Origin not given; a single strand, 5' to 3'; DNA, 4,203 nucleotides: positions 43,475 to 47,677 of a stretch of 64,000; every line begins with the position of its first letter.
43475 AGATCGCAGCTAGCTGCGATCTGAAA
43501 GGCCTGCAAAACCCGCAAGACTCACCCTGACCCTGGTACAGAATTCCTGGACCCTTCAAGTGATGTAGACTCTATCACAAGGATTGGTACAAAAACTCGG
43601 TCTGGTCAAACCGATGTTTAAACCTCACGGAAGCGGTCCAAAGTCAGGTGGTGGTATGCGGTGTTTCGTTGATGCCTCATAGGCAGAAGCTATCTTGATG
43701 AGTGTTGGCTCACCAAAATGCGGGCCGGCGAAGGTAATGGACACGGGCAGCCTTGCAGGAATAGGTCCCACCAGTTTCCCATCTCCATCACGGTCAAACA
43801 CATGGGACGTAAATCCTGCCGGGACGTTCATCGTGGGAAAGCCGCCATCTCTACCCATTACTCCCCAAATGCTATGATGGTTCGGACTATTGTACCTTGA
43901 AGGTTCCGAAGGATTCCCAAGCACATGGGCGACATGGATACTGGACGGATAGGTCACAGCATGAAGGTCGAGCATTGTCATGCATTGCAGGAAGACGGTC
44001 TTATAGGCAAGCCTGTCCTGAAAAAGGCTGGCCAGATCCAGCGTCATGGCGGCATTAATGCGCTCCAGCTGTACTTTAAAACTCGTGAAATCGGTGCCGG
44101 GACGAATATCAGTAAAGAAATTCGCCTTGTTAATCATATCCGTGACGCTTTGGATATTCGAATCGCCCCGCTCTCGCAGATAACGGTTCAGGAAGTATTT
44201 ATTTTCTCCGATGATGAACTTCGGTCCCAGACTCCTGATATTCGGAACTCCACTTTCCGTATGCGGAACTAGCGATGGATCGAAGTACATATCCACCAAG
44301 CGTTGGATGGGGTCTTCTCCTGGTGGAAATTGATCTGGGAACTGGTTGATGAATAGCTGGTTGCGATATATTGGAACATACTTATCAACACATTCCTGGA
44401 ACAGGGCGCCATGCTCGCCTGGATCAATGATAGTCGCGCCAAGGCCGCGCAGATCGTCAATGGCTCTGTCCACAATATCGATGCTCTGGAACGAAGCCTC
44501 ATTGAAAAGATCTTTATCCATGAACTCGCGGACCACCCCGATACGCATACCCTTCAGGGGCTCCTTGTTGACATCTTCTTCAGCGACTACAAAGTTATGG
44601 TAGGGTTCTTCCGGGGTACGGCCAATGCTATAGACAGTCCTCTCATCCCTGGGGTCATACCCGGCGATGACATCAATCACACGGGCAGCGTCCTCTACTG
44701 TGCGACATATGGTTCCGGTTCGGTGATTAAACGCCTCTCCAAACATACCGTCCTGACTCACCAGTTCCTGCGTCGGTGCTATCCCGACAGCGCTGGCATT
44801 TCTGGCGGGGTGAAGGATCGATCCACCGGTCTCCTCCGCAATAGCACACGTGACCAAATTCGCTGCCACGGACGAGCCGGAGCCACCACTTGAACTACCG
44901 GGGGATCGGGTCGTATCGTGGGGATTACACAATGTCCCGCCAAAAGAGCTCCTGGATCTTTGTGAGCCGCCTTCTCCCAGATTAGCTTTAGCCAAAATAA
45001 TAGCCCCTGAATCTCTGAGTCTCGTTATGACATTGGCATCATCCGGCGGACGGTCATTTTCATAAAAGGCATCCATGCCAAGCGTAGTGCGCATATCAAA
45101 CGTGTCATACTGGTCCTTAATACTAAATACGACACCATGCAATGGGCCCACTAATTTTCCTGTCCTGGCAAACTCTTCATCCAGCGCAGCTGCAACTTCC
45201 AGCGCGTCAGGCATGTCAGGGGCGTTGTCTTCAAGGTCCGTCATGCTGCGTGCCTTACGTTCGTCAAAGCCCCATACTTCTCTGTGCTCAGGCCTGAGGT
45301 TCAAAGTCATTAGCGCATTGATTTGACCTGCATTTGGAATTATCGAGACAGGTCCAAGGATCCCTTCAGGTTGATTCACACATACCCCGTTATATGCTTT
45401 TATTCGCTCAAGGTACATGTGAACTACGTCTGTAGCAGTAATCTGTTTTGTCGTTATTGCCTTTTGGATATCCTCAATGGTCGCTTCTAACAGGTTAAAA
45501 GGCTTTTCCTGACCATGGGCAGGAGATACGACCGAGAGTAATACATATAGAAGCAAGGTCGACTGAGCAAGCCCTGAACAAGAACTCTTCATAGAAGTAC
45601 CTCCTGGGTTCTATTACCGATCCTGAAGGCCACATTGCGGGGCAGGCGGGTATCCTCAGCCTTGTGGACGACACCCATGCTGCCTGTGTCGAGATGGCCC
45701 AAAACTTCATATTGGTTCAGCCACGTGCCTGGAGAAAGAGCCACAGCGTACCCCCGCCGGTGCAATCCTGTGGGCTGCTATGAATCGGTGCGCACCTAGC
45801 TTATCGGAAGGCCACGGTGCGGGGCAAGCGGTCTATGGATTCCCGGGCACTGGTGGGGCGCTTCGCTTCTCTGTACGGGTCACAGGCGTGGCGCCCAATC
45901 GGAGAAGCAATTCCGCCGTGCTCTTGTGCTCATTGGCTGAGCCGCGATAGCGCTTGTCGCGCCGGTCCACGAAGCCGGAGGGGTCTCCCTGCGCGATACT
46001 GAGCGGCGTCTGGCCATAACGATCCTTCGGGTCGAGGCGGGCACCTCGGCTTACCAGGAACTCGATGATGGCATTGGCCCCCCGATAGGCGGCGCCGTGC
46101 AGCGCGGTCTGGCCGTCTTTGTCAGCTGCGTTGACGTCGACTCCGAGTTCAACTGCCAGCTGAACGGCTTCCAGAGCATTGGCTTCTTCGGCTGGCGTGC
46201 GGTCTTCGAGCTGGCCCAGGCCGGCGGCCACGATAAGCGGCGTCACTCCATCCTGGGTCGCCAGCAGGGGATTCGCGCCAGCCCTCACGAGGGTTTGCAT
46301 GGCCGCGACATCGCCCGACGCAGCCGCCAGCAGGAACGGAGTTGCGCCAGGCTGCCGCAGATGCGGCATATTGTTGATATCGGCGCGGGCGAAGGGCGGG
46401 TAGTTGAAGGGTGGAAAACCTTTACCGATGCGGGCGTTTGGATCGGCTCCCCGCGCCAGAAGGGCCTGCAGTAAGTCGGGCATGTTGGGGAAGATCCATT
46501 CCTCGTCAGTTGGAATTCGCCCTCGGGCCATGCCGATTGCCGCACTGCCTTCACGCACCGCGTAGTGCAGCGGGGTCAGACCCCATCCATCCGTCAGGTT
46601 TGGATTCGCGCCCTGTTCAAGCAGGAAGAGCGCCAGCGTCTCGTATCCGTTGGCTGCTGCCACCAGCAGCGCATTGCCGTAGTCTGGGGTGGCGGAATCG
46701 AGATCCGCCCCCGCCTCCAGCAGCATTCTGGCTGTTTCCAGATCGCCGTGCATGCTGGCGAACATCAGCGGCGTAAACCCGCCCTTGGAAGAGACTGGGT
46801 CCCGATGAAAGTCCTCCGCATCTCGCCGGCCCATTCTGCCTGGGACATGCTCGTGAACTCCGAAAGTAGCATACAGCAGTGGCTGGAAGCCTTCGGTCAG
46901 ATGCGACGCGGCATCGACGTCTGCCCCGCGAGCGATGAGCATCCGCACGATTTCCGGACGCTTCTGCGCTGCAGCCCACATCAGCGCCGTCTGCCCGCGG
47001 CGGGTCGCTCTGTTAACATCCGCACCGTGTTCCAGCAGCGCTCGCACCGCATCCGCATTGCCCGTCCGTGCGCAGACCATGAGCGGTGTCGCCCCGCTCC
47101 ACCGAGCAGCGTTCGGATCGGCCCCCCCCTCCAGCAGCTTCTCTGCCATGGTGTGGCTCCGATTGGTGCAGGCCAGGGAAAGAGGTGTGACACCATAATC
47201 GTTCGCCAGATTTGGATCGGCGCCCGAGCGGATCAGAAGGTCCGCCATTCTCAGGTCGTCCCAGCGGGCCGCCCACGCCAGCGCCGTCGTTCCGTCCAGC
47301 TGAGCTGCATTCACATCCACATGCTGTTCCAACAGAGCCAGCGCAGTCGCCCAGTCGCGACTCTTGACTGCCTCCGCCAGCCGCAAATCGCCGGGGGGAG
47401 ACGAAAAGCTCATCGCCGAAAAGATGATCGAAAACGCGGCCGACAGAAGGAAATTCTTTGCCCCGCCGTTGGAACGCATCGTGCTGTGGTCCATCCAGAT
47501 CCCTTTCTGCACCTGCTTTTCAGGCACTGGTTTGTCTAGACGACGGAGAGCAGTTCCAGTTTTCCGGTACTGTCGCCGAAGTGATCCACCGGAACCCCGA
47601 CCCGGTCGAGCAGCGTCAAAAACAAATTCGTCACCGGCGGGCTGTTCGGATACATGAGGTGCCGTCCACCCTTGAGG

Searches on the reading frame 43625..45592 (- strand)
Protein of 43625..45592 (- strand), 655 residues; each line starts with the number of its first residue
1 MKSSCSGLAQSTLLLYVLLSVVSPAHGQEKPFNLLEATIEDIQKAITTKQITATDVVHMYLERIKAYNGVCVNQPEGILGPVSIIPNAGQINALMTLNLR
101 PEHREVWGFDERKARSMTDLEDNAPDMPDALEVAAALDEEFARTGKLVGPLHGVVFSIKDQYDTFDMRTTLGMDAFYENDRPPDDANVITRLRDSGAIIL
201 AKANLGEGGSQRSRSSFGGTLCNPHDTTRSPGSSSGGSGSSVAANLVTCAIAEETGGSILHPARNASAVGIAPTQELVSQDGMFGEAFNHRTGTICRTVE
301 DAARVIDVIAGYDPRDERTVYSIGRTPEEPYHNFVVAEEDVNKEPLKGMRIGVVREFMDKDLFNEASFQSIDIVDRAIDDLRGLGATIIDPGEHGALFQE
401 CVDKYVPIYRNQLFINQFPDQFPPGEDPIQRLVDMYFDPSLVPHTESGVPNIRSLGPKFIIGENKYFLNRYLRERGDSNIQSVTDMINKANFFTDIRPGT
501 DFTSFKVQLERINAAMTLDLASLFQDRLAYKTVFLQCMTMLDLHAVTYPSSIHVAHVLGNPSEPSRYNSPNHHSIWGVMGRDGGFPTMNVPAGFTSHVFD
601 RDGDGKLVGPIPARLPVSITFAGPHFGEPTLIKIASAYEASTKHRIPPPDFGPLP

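Call 79: search_protein_families(library=pfam, proteins=[window:43625-45592:-], max_evalue=0.00001)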
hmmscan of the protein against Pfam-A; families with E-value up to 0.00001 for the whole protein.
window:43625-45592:- (655 aa): 1 family
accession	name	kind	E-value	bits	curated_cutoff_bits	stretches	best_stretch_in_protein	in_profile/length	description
PF01425.27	Amidase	-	5.2e-60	204.2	27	1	127-390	25-274/445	Amidase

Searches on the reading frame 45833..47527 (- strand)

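Call 79: search_protein_families(library=pfam, proteins=[window:45833-47527:-], max_evalue=0.00001)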
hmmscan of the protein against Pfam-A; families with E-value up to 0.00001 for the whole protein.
window:45833-47527:- (564 aa): 6 families
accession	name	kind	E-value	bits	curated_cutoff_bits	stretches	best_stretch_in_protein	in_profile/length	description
PF00023.36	Ank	-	1.8e-67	219.8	21.1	3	145-175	2-32/33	Ankyrin repeat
PF12796.13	Ank_2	-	6.3e-65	216.2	27.3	4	144-206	28-88/90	Ankyrin repeats (3 copies)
PF13637.12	Ank_4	-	1.4e-52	174.9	22.7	3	150-198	2-50/50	Ankyrin repeats (many copies)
PF13606.12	Ank_3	-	3.2e-50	161.9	22.3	0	178-206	2-30/30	Ankyrin repeat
PF13857.12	Ank_5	-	3.4e-44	148.8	27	5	164-205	1-43/56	Ankyrin repeats (many copies)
PF23745.1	ANK_LRRK2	-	4.4e-10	40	27.5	1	116-200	35-115/130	LRRK2 ANK repeat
